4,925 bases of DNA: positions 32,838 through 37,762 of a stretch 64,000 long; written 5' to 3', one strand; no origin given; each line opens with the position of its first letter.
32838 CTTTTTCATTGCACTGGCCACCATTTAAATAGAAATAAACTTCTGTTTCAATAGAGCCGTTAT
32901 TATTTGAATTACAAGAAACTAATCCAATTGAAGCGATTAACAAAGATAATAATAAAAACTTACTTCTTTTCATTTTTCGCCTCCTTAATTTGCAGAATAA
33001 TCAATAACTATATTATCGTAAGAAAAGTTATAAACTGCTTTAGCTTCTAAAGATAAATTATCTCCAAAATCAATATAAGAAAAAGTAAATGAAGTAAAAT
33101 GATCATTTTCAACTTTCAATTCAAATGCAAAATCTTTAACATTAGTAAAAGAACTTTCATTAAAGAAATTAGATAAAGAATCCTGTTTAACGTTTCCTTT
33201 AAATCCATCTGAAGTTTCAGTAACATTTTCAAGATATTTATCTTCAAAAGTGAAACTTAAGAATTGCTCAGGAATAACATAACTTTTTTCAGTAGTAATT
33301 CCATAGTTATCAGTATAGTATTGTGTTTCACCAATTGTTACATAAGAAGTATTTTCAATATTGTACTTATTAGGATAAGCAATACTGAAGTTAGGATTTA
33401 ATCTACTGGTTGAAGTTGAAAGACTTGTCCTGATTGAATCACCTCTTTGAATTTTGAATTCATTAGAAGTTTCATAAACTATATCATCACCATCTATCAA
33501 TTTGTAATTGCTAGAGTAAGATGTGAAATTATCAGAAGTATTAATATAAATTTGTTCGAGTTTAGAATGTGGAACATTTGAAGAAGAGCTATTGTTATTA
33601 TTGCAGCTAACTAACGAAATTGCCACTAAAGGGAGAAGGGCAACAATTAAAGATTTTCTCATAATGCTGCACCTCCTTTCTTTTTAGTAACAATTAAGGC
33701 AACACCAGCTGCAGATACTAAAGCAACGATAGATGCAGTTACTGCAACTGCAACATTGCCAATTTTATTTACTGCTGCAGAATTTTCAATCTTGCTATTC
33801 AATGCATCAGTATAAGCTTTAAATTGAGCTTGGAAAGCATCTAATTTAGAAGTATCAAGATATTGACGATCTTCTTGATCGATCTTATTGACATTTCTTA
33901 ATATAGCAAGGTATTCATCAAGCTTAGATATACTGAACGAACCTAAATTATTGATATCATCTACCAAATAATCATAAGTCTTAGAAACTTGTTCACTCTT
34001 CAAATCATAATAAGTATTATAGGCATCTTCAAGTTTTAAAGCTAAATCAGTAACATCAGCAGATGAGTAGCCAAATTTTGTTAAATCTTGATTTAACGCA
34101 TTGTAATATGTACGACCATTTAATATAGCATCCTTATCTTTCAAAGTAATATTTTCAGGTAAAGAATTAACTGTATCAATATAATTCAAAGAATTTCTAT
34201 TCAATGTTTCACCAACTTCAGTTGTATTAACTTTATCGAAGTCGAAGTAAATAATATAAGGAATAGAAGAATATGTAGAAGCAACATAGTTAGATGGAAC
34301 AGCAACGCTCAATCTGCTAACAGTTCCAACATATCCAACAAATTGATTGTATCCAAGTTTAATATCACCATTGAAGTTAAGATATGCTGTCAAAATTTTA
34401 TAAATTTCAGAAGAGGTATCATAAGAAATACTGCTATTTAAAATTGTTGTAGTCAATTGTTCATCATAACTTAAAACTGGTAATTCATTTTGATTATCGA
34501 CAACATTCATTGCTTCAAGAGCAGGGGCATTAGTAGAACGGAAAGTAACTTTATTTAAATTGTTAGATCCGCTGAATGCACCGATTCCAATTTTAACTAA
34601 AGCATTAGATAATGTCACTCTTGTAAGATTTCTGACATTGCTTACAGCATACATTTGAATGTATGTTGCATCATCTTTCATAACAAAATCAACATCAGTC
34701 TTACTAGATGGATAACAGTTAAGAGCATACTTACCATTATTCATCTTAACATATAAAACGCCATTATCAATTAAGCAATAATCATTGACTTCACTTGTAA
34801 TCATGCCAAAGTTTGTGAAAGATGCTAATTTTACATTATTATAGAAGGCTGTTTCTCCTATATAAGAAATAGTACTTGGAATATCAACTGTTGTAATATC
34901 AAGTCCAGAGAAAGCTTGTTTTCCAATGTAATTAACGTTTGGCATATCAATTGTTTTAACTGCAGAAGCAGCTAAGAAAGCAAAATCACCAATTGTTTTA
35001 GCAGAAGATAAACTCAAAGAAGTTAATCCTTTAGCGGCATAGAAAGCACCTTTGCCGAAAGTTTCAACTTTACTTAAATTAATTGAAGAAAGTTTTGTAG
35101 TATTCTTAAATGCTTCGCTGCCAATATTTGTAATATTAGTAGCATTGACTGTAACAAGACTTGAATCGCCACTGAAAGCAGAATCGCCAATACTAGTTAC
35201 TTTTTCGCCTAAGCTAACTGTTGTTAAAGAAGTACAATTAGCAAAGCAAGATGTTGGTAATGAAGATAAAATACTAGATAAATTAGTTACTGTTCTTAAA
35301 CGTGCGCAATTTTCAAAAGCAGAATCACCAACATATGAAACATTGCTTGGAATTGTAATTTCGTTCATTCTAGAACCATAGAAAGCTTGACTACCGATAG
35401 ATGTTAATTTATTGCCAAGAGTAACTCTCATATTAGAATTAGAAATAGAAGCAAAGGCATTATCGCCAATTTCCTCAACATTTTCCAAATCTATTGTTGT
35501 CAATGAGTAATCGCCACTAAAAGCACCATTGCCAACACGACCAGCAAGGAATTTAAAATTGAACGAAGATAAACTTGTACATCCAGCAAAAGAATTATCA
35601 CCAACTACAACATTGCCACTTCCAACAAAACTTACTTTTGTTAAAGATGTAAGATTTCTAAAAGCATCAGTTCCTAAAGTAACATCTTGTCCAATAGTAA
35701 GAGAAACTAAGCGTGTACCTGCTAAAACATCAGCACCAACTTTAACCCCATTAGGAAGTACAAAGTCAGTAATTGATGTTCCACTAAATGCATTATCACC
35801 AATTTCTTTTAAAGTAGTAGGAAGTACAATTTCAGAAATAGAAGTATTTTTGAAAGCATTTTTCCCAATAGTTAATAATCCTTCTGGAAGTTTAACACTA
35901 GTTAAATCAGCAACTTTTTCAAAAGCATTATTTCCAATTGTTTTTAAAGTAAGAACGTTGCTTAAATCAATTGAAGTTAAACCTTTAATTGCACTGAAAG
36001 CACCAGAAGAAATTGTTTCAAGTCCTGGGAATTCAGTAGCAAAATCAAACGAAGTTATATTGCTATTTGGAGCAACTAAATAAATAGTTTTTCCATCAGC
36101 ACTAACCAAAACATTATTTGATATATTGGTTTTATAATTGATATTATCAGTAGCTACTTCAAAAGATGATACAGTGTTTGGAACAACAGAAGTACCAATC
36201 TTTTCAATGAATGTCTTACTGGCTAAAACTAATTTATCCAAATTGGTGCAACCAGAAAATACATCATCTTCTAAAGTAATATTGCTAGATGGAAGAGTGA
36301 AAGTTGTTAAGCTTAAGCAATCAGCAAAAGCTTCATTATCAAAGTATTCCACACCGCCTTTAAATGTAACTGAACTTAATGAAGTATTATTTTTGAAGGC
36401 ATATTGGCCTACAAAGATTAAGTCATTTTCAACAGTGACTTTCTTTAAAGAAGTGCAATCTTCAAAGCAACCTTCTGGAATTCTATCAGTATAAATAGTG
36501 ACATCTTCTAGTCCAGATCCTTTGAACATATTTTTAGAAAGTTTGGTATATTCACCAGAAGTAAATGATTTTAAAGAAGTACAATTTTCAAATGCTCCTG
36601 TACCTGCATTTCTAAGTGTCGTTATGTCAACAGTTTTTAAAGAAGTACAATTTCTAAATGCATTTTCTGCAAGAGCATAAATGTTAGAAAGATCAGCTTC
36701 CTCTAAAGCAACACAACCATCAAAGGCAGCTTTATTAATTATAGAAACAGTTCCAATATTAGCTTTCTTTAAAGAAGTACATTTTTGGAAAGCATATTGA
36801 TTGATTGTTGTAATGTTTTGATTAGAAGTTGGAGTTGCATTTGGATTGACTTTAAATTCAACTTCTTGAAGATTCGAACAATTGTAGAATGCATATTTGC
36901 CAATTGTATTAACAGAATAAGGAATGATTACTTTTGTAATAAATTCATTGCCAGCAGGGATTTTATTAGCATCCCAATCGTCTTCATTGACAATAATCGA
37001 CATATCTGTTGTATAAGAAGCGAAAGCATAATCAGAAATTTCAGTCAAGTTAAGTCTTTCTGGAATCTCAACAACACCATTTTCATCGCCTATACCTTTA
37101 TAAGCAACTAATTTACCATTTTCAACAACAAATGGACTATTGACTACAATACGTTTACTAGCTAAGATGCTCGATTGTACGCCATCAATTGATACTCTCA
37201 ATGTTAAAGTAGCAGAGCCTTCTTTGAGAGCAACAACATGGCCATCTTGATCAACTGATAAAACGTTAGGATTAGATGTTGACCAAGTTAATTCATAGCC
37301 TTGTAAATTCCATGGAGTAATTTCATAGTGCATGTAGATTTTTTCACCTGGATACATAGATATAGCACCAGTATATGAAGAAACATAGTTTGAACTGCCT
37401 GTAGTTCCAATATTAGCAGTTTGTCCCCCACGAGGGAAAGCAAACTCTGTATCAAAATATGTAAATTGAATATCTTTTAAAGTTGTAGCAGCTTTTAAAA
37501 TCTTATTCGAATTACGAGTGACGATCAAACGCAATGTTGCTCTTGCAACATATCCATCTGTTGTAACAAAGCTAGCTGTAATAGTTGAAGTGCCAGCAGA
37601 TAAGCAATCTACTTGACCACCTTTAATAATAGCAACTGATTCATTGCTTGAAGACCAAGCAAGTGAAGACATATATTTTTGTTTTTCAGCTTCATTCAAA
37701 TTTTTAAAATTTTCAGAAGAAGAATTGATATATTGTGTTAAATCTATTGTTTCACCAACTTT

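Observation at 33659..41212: Giant 2517-aa fusion: subtilisin with a PA insert, a BspA-type LRR array, and a C-terminal transmembrane anchor without LPXTG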

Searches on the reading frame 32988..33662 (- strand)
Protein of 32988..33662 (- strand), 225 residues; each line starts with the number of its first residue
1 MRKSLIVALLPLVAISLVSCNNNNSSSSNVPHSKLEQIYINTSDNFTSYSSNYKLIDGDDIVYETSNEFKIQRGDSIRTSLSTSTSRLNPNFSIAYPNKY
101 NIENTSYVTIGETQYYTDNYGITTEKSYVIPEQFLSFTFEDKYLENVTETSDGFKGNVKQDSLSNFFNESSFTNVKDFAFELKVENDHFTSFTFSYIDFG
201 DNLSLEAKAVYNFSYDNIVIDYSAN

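Call 8: search_protein_families(library=pfam, proteins=[window:32988-33662:-], max_evalue=0.0001)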
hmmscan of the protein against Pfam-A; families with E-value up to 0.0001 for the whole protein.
window:32988-33662:- (225 aa): 0 families

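Call 23: search_protein_families(library=pfam, proteins=[window:32988-33662:-], max_evalue=5)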
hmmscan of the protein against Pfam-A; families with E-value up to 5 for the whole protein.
window:32988-33662:- (225 aa): 1 family
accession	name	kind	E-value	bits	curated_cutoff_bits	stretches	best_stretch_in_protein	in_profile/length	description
PF09782.14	NDUF_B6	-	0.14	12.8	27.9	1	63-131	51-118/128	NADH:ubiquinone oxidoreductase, NDUFB6/B17 subunit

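Call 65: search_solved_structures(query=window:32988-33662:-, max_evalue=1)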
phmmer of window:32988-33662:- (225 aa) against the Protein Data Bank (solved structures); distinct sequences matched with E-value up to 1: 3.
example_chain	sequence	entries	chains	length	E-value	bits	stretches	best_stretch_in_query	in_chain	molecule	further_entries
8xku_I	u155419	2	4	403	0.21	14.6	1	20-61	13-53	Malate dehydrogenase, chloroplastic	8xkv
4nps_A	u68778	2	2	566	0.24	14.5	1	20-106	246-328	Bartonella effector protein (Bep) substrate of VirB T4SS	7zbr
5gvy_A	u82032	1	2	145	0.69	12.9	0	11-130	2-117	Salt stress-induced protein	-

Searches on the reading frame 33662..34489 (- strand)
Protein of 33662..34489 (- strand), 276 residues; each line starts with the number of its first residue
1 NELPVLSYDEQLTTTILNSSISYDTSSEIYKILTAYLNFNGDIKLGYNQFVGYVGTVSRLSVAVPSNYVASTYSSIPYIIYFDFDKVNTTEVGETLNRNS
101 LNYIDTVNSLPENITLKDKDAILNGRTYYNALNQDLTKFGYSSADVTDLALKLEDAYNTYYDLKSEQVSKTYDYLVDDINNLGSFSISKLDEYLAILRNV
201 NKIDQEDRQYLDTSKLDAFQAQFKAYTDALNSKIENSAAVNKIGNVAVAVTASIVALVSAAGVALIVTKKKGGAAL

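Call 85: search_protein_representatives(protein=window:33662-34489:-)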
Query: 276 residues. Proteins with E-value up to 0.001 (for the whole library): 71; up to 1e-10: 21; up to 1e-30: 1. The best 71 are listed.
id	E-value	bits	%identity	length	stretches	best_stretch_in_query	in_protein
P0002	5.3e-34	134.5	34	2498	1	18-258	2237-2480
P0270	1.6e-30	123.2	36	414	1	19-260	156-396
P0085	1.0e-24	104.1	31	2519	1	12-260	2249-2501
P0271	1.7e-22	96.8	35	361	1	22-265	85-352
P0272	7.4e-19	84.9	35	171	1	110-263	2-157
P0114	1.1e-16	77.9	29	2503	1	19-270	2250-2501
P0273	2.9e-16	76.5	30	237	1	47-270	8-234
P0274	3.1e-16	76.3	36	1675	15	105-160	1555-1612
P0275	6.8e-16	75.2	30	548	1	45-267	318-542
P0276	2.8e-15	73.2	37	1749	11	105-168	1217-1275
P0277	7.3e-15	71.9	37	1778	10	102-231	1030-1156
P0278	7.8e-15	71.8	39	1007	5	97-136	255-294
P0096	2.7e-14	70.0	31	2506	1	21-270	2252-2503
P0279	4.4e-13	66.0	27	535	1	27-262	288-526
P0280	1.8e-12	64.0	29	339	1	43-260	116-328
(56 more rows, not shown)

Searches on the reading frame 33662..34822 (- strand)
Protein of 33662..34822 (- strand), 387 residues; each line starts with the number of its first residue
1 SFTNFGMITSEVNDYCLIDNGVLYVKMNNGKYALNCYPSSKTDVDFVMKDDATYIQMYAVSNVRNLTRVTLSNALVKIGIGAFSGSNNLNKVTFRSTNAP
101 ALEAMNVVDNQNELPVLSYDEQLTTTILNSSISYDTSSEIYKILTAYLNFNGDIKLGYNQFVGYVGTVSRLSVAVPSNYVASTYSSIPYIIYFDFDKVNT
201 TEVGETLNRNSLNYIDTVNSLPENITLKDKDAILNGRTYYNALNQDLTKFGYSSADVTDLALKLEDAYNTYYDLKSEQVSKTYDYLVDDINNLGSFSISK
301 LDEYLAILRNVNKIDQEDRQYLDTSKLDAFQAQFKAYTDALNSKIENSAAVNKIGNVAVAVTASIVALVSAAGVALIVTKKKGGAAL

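Call 23: search_protein_families(library=pfam, proteins=[window:33662-34822:-], max_evalue=5)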
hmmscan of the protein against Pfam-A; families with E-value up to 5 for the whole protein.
window:33662-34822:- (387 aa): 1 family
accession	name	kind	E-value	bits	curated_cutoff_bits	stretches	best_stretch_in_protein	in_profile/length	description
PF13306.12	LRR_5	-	2.6e-06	27.8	27.7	1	46-96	16-65/127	BspA type Leucine rich repeat region (6 copies)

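Call 48: predict_structure(alignment_id=A3)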
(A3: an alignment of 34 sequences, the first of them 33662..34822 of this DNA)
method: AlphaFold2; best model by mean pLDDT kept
length: 387 residues; sequences in the alignment: 34
mean_pLDDT: 84.2   pTM: 0.74
mean pLDDT of the five models: 84.2, 83.9, 82.8, 82.7, 82.3
residues with pLDDT >= 90: 261; 70-90: 43; 50-70: 31; < 50: 52
segments of 3 or more residues with pLDDT < 50: 1-4, 112-115, 124-129, 352-377, 379-387
pLDDT, mean of each block of 10 residues (from residue 1): 61 92 93 95 95 96 96 96 95 97 74 51 49 74 70 68 89 97 93 93 94 96 97 97 97 98 98 97 96 95 96 94 95 95 75 43 42 46 44
secondary structure, 60 per line:
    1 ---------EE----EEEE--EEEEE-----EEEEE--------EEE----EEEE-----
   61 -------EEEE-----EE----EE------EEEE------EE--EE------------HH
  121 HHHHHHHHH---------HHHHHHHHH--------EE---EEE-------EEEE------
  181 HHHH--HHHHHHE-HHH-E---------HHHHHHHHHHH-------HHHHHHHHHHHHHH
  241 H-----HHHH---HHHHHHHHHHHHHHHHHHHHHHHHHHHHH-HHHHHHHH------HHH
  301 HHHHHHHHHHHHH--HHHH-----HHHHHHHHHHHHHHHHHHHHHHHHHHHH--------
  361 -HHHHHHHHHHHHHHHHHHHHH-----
elements in order: E16-19 E22-26 E32-36 E45-47 E52-55 E68-71 E91-94 H119-129 H139-147 E161-163 E171-174 H181-184 H187-192 H209-219 H227-241 H247-250 H254-282 H284-291 H298-313 H316-319 H325-352 H362-382

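Call 54: fold_search(model_id=the predicted structure, library=pdb)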
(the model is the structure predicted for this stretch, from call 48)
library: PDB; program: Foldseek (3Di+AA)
matches with E <= 10: 133; with E <= 0.001: 1
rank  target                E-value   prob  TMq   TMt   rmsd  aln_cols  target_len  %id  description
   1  4gt6                  5.8e-05  1.00  0.21  0.22   1.4        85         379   30  Crystal structure of a leucine rich cell surface protein (FAEPRAA2165_01021) from Faecalibacterium prausnitzii A2-165 at (released 2012-09-26)
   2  4h09_D                1.3e-03  1.00  0.20  0.20   4.3       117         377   21  Crystal structure of a leucine-rich repeat protein (EUBVEN_01088) from Eubacterium ventriosum ATCC 27560 at 2.50 A res (released 2012-10-10)
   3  4h09_C                2.1e-03  1.00  0.20  0.20   4.2       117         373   21  Crystal structure of a leucine-rich repeat protein (EUBVEN_01088) from Eubacterium ventriosum ATCC 27560 at 2.50 A res (released 2012-10-10)
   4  4h09_A                2.2e-03  1.00  0.19  0.20   4.9       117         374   20  Crystal structure of a leucine-rich repeat protein (EUBVEN_01088) from Eubacterium ventriosum ATCC 27560 at 2.50 A res (released 2012-10-10)
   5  4oju_A                2.7e-03  1.00  0.22  0.57   4.1       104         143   19  Crystal structure of a leucine-rich repeat protein (BACCAP_00569) from Bacteroides capillosus ATCC 29799 at 2.00 A res (released 2014-06-18)
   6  4h09_E                4.1e-03  1.00  0.20  0.20   4.3       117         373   21  Crystal structure of a leucine-rich repeat protein (EUBVEN_01088) from Eubacterium ventriosum ATCC 27560 at 2.50 A res (released 2012-10-10)
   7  4oju_B                4.6e-03  1.00  0.20  0.48   3.8       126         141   15  Crystal structure of a leucine-rich repeat protein (BACCAP_00569) from Bacteroides capillosus ATCC 29799 at 2.00 A res (released 2014-06-18)
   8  4h09_B                4.8e-03  1.00  0.17  0.18   7.0       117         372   20  Crystal structure of a leucine-rich repeat protein (EUBVEN_01088) from Eubacterium ventriosum ATCC 27560 at 2.50 A res (released 2012-10-10)
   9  4oju_D                6.8e-03  1.00  0.20  0.53   3.8       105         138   21  Crystal structure of a leucine-rich repeat protein (BACCAP_00569) from Bacteroides capillosus ATCC 29799 at 2.00 A res (released 2014-06-18)
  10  6mlx_A                9.0e-03  1.00  0.18  0.32   5.2       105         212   16  Crystal structure of T. pallidum Leucine Rich Repeat protein (TpLRR) (released 2019-07-17)
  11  4cp6                  1.7e-02  0.75  0.18  0.17  14.4       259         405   13  The Crystal structure of Pneumococcal vaccine antigen PcpA (released 2015-02-25)
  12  6mlx_C                3.1e-02  1.00  0.17  0.30   3.4        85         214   18  Crystal structure of T. pallidum Leucine Rich Repeat protein (TpLRR) (released 2019-07-17)
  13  6mlx_B                7.3e-02  1.00  0.17  0.30   4.0        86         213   17  Crystal structure of T. pallidum Leucine Rich Repeat protein (TpLRR) (released 2019-07-17)
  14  4xsq_A                9.2e-02  0.51  0.10  0.21  13.1        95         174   17  Structure of a variable lymphocyte receptor-like protein Bf66946 from Branchiostoma floridae (released 2016-03-23)
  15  4xsq_B                9.7e-02  0.51  0.10  0.20  13.1        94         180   18  Structure of a variable lymphocyte receptor-like protein Bf66946 from Branchiostoma floridae (released 2016-03-23)
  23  4fs7                  3.6e-01  0.92  0.18  0.18   4.4       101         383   16  Crystal structure of a leucine-rich repeat protein (BACOVA_04585) from Bacteroides ovatus ATCC 8483 at 1.19 A resolution (released 2012-09-19)
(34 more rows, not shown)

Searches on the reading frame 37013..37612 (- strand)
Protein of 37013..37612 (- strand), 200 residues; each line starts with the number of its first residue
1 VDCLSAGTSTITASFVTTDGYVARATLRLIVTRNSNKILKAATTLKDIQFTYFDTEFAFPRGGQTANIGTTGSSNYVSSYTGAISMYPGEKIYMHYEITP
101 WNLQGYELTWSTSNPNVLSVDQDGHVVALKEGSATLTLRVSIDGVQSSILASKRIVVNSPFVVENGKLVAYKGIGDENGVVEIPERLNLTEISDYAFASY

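Call 23: search_protein_families(library=pfam, proteins=[window:37013-37612:-], max_evalue=5)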
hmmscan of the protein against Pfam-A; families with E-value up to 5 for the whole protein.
window:37013-37612:- (200 aa): 5 families
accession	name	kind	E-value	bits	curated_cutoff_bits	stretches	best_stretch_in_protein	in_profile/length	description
PF02368.24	Big_2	-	2.8e-05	24.4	22.8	1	106-138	34-66/79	Bacterial Ig-like domain (group 2)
PF25354.1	Ig_NUP210_16th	-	0.00087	19.2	27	1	102-140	24-63/72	NUP210-like, Ig-like domain 16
PF20578.4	aBig_2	-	0.036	14.3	27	1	103-143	32-72/89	Atrophied bacterial Ig domain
PF23486.1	Ig_TMEM132_5th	-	0.077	13.5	28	1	112-158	90-133/137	TMEM132 fifth domain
PF11053.13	DNA_Packaging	-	0.22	11.8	25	1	25-68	88-131/157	Terminase DNA packaging enzyme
